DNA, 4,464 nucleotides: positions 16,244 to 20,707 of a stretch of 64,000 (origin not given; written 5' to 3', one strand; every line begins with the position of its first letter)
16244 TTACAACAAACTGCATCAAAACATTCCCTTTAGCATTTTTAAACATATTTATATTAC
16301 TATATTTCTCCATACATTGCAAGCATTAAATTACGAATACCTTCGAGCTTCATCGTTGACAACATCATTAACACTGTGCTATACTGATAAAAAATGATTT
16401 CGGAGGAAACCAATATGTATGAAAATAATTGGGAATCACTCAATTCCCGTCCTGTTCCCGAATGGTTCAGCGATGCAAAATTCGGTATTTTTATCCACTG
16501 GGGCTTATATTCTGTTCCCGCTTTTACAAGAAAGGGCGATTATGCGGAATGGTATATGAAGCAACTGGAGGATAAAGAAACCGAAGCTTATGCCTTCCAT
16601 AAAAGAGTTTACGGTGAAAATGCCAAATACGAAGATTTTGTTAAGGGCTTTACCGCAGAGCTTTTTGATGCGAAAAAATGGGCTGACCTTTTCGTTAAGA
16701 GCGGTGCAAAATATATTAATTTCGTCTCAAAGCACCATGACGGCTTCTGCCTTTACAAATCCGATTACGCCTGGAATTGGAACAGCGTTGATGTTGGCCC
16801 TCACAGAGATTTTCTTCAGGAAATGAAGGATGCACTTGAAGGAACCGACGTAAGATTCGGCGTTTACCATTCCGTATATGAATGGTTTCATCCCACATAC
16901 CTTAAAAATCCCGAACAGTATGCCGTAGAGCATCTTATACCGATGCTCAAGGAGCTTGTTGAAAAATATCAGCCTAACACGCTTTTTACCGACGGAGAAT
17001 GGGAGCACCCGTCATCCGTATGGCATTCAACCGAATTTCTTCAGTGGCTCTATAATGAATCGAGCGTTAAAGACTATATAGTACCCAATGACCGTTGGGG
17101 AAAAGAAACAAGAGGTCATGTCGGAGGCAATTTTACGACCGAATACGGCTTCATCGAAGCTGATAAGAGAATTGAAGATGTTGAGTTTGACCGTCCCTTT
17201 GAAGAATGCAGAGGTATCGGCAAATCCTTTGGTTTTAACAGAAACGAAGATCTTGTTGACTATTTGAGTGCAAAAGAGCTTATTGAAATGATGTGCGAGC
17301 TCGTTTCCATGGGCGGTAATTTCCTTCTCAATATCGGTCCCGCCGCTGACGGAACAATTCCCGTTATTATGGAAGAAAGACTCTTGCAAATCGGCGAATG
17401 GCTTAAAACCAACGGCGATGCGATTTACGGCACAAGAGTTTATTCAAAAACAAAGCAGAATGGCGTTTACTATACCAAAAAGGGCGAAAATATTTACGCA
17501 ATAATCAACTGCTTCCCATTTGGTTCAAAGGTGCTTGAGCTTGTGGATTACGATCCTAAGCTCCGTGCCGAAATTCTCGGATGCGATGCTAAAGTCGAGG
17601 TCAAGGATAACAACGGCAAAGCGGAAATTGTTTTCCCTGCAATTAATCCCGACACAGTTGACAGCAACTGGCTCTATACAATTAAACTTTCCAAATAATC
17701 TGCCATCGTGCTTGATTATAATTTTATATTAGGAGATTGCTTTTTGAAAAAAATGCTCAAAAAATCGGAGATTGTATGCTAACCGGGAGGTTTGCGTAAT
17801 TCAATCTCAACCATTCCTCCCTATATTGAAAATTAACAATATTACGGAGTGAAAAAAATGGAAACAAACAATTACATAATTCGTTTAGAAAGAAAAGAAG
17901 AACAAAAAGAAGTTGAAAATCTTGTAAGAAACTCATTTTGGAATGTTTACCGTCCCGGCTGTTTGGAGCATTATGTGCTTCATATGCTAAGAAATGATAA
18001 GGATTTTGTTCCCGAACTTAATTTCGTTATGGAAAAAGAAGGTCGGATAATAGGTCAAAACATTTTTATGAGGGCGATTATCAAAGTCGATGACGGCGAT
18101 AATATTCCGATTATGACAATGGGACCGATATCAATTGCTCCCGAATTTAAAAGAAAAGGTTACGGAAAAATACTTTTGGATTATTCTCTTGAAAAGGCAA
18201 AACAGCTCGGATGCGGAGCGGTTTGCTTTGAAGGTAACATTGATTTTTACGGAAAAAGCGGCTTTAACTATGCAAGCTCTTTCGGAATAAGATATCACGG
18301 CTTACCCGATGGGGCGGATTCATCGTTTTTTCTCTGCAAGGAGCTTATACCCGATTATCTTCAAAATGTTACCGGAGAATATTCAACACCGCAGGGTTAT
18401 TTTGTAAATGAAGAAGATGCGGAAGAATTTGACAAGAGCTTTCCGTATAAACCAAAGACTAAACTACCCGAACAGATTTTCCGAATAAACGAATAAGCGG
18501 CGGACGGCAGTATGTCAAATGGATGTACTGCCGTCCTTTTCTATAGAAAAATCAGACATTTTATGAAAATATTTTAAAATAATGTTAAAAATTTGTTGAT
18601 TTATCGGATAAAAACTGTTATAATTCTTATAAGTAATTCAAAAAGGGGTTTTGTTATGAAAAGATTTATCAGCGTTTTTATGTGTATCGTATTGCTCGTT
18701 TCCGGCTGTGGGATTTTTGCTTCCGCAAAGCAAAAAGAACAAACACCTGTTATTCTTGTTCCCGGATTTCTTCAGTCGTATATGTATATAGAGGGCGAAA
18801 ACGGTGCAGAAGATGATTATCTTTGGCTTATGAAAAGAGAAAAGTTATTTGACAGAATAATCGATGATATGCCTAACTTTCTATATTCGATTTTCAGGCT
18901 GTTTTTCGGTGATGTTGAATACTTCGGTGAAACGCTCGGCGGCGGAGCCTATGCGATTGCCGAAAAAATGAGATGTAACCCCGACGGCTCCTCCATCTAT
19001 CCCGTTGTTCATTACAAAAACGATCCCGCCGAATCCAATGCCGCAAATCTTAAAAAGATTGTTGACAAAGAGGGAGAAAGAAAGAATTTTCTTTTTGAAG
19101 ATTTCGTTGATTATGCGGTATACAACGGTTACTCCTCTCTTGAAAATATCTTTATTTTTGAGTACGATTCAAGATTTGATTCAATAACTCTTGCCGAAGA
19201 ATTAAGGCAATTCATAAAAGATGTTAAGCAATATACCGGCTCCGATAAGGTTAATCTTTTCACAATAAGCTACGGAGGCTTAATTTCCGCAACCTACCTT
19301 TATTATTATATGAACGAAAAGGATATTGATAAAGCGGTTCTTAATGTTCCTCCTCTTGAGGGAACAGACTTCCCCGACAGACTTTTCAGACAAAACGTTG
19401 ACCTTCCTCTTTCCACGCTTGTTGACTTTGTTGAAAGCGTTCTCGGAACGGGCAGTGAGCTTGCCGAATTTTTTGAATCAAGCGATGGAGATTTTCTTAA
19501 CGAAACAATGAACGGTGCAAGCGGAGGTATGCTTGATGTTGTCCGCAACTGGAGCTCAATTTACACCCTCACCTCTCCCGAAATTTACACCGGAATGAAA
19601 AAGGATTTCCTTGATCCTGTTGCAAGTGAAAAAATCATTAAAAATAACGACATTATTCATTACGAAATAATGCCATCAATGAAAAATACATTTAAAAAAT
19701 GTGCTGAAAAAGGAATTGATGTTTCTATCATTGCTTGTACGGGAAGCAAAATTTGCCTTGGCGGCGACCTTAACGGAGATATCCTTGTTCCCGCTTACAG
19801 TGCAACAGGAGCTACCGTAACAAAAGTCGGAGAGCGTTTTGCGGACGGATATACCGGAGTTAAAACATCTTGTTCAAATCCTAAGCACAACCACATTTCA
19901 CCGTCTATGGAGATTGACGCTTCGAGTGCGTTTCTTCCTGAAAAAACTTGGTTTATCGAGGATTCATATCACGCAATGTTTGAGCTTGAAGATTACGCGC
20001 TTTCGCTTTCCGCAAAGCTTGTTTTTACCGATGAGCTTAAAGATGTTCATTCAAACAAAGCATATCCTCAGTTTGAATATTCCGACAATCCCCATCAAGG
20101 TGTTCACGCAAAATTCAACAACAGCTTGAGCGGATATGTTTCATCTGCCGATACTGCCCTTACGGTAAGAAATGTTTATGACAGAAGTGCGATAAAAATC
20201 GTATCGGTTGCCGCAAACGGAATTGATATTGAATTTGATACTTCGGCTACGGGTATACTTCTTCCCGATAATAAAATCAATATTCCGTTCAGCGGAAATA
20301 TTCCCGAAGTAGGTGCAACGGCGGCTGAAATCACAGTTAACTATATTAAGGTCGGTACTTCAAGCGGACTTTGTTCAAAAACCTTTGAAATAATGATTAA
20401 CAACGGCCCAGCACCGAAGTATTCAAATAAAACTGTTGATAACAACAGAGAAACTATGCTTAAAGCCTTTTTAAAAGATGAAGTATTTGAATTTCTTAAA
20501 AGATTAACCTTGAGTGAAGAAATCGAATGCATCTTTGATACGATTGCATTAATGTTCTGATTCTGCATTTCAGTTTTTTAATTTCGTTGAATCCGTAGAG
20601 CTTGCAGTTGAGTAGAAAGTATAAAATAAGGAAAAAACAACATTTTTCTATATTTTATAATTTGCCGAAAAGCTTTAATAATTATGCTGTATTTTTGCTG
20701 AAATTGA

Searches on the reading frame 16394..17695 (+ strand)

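Call 28: search_protein_families(library=pfam, proteins=[window:16394-17695:+], max_evalue=0.00001)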
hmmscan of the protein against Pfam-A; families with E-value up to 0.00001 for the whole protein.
window:16394-17695:+ (434 aa): 2 families
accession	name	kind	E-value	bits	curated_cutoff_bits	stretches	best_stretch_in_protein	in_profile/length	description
PF01120.23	Alpha_L_fucos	-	1.7e-113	380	25.2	1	4-342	9-345/345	Alpha-L-fucosidase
PF16757.11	Fucosidase_C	-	4e-07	31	25.6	1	353-432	4-87/88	Alpha-L-fucosidase C-terminal domain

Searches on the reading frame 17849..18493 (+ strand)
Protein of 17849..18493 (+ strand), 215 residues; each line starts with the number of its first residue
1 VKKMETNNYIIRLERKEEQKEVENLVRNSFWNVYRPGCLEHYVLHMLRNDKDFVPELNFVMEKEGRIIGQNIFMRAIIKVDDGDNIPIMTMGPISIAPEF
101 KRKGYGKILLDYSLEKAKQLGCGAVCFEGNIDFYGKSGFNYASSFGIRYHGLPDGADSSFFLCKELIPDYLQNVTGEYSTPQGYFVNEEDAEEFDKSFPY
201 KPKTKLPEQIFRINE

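Call 28: search_protein_families(library=pfam, proteins=[window:17849-18493:+], max_evalue=0.00001)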
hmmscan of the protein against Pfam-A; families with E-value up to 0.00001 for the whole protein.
window:17849-18493:+ (215 aa): 3 families
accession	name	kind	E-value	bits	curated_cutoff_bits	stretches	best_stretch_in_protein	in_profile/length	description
PF00583.31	Acetyltransf_1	-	3.9e-09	37.2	20.7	1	32-139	6-116/116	Acetyltransferase (GNAT) family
PF13508.13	Acetyltransf_7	-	2.2e-07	31.6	27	1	59-140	6-83/84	Acetyltransferase (GNAT) domain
PF13527.13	Acetyltransf_9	-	1.6e-06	28.6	25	1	12-141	3-126/127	Acetyltransferase (GNAT) domain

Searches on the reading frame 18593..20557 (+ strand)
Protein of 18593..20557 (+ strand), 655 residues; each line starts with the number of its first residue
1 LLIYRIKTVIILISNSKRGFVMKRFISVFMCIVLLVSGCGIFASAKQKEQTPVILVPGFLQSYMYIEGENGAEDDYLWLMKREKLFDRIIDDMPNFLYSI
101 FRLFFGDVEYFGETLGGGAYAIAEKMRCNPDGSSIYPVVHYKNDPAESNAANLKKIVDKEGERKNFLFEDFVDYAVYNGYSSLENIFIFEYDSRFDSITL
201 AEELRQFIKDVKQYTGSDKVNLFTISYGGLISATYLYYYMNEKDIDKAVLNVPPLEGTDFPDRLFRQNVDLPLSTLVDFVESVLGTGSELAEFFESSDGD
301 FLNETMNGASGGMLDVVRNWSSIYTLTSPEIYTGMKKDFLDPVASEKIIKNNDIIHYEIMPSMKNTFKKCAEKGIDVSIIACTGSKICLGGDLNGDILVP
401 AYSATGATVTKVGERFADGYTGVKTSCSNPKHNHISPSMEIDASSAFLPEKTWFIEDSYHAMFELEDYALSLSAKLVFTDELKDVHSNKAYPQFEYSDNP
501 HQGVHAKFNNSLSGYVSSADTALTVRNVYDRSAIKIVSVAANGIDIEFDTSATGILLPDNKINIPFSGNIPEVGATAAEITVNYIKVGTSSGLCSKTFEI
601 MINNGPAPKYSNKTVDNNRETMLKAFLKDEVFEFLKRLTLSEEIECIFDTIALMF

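Call 28: search_protein_families(library=pfam, proteins=[window:18593-20557:+], max_evalue=0.00001)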
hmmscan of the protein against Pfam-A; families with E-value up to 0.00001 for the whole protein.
window:18593-20557:+ (655 aa): 1 family
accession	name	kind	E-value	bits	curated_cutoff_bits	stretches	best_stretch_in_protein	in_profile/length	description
PF00561.26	Abhydrolase_1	-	5.7e-06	26.6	25.8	0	195-257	50-108/245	alpha/beta hydrolase fold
